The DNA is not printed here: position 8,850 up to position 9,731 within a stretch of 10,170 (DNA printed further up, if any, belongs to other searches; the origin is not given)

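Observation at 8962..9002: Hairpin-split ribosome-binding site for the 193-aa gene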

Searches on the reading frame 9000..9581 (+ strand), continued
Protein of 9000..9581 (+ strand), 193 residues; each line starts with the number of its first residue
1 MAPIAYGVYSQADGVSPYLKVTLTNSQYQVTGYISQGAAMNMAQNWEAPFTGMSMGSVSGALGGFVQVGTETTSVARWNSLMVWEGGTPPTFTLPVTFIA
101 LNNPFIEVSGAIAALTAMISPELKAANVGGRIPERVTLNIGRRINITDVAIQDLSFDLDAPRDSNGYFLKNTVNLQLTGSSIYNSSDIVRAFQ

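Call 35: find_related_loci(query=A2, collection=viral_contigs, flank=1500)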
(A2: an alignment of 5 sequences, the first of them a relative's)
Query A2 (193 aa) in viral_contigs; peptide patterns used: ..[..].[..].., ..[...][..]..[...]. (x = any residue, [..] = any of these).
372 stretches matched a pattern; 112 encode a relative of the query (tblastn E <= 1e-3); the best 80 are kept; 80 distinct loci.
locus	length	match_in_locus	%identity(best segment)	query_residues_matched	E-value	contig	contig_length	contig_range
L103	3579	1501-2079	99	1-193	4e-129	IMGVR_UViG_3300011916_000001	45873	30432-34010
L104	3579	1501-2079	99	1-193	4e-129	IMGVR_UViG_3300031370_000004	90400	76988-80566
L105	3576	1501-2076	53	1-193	2e-66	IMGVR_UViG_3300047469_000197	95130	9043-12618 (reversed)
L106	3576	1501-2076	53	1-193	5e-66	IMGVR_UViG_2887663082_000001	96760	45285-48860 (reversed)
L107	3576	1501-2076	52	1-193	6e-66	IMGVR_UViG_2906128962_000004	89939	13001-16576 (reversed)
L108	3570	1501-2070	56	1-192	4e-66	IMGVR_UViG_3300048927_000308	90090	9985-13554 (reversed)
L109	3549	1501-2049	57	4-188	1e-63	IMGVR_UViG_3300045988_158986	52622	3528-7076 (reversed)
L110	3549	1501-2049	56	4-188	2e-63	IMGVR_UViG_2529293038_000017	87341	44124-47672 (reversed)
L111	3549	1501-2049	57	4-188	1e-63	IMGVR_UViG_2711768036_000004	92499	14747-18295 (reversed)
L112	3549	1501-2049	57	4-188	1e-63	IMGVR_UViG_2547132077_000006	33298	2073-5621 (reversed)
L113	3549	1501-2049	57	4-188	1e-63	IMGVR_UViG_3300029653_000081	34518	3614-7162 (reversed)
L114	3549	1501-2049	57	4-188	1e-63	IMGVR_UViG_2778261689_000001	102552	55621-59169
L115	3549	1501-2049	57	4-188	2e-63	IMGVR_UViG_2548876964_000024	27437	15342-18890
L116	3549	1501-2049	57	4-188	1e-63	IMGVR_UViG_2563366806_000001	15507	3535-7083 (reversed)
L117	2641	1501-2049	57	4-188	1e-63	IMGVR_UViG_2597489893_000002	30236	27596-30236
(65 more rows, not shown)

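Call 36: find_related_loci(query=A2, collection=metagenome_contigs, flank=1500)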
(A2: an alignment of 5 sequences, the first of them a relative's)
Query A2 (193 aa) in metagenome_contigs; peptide patterns used: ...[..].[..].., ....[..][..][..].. (x = any residue, [..] = any of these).
111 stretches matched a pattern; 59 encode a relative of the query (tblastn E <= 1e-3); 56 distinct loci.
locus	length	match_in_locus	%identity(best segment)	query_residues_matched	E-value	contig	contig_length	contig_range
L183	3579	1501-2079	99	1-193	3e-129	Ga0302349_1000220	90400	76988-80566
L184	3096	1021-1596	72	1-192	6e-96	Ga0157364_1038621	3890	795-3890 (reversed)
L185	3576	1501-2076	55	1-193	2e-68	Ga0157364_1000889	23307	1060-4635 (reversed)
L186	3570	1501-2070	56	1-192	1e-66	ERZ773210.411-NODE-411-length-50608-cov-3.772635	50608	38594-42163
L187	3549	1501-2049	56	4-188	1e-63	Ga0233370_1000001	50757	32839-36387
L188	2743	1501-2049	57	4-188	9e-64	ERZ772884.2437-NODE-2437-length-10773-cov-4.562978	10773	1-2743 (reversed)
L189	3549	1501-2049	57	4-188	1e-63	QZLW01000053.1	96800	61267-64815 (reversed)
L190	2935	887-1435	57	4-188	6e-64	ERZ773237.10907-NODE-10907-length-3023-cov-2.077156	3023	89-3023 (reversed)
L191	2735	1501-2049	57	4-188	9e-64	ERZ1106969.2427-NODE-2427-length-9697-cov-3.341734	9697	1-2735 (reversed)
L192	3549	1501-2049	57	4-188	1e-63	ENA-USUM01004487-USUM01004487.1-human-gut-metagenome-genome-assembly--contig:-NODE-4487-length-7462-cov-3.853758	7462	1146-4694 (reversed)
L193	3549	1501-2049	57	4-188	1e-63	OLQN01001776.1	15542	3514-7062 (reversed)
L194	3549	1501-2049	57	4-188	1e-63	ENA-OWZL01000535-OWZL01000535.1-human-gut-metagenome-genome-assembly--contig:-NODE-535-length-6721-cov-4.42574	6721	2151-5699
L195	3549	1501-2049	57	4-188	1e-63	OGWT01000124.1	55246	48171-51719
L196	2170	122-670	57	4-188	6e-64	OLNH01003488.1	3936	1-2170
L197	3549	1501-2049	56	4-188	2e-63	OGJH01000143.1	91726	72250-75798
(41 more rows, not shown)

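Call 60: search_solved_structures(query=A1, max_evalue=1)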
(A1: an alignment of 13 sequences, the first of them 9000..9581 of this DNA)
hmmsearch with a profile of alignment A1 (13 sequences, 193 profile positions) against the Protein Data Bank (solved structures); distinct sequences matched with E-value up to 1: 1.
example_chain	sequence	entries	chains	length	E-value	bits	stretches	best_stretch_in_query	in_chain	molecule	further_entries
9ay5_G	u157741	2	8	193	1.8e-107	360.2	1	1-193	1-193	PmgG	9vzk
